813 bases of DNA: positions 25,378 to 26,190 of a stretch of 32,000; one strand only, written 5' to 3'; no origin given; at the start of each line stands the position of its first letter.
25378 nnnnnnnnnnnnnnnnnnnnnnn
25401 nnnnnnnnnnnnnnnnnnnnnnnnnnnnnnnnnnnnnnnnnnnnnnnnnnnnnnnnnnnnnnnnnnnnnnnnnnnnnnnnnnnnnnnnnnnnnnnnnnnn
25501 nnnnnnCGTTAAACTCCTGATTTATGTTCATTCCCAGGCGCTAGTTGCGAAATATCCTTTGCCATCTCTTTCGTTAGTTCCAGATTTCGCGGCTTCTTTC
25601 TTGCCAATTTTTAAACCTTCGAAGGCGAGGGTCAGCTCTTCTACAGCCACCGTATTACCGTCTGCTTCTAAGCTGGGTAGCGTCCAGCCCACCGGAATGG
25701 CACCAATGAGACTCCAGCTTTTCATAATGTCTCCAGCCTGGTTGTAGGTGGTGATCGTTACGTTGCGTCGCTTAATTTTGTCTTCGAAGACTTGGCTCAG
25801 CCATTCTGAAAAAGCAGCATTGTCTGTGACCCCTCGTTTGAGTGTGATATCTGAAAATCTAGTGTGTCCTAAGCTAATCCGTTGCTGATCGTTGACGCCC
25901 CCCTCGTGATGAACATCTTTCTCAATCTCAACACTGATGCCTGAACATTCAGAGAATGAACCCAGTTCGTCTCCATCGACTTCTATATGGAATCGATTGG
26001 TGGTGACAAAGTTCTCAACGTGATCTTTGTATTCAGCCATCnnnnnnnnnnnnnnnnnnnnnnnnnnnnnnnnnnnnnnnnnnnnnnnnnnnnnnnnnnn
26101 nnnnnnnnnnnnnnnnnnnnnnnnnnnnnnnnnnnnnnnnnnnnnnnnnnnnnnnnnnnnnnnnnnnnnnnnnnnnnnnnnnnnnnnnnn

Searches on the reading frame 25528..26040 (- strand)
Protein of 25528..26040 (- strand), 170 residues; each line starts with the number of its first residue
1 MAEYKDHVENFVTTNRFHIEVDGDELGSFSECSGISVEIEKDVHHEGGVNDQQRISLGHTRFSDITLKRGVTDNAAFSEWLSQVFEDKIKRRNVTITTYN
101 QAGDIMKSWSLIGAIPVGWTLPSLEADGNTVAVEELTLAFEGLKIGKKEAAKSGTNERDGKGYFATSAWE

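Call 4: search_protein_families(library=pfam, proteins=[window:25528-26040:-], max_evalue=0.01)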
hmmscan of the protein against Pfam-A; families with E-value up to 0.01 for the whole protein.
window:25528-26040:- (170 aa): 1 family
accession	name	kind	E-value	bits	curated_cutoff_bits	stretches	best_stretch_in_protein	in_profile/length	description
PF06841.18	Phage_T4_gp19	-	3.2e-38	131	28.2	1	14-144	2-134/134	T4-like virus tail tube protein gp19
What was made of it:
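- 25528..26040 (-): gp19-type inner tube protein. PF06841 E 3e-38 (call 4).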

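Call 5: search_protein_families(library=ncbifam, proteins=[window:25528-26040:-], max_evalue=0.01)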
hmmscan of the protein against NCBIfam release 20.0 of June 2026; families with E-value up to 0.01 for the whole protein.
window:25528-26040:- (170 aa): 3 families
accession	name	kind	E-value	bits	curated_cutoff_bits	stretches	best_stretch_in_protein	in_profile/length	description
TIGR02241.1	TIGR02241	subfamily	2e-38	131.3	62.4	1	9-145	1-140/141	conserved hypothetical phage tail region protein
NF053770.1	CIS5_fam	equivalog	1.6e-24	86.3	260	1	13-143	9-140/148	CIS5 family contractile injection system inner tube adaptor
NF053769.1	CIS1_fam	equivalog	9e-11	42.1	220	1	13-145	8-147/150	CIS1 family contractile injection system inner tube protein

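Call 39: search_solved_structures(query=window:25528-26040:-, max_evalue=0.01)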
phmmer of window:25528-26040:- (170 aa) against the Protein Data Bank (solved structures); distinct sequences matched with E-value up to 0.01: 15.
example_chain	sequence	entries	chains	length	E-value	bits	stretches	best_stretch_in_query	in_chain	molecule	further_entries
7adz_1a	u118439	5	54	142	1.9e-17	66.9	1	16-145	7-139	Phage tail protein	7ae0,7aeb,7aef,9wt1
7b5h_AN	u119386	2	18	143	9.1e-17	64.7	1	16-145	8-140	All3324 protein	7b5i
9gtp_a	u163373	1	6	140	3.1e-16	62.9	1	17-142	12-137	Phage tail protein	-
9qgl_1A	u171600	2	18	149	1.8e-14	57.2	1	8-142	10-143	Phage tail protein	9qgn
6j0b_a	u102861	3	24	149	4.1e-14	56.1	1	11-140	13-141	Pvc1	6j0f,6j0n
6rao_A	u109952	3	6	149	1.3e-13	54.4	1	12-142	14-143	Afp1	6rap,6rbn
9rce_I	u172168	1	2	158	4.5e-13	52.7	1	27-144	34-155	Conserved hypothetical phage tail region protein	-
9r9h_B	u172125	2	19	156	2e-12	50.5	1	24-145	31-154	Phage tail protein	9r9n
7aeb_Y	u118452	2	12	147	1.3e-11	47.9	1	28-142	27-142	Phospholipid/glycerol acyltransferase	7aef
6j0n_n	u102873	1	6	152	1.5e-09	41.2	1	28-144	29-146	Pvc5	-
6rao_F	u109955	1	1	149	5.2e-09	39.5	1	28-144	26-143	Afp5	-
7b5h_AM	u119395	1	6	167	5.6e-08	36.1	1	28-92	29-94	All3323 protein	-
9qgl_5A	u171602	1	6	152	2.8e-07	33.8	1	28-144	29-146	Phage tail protein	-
8bl4_v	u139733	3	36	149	7.1e-06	29.3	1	10-144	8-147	Phage tail protein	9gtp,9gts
6xi3_AAA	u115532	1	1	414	0.00072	22.7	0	35-115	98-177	Large adhesion protein (Lap) involved in biofilm formation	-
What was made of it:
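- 25528..26040 (-): PDB tube matches (call 39).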

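Call 94: search_protein_families(library=padloc, proteins=[window:25528-26040:-], max_evalue=0.001)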
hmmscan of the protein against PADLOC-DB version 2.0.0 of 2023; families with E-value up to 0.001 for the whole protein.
window:25528-26040:- (170 aa): 0 families
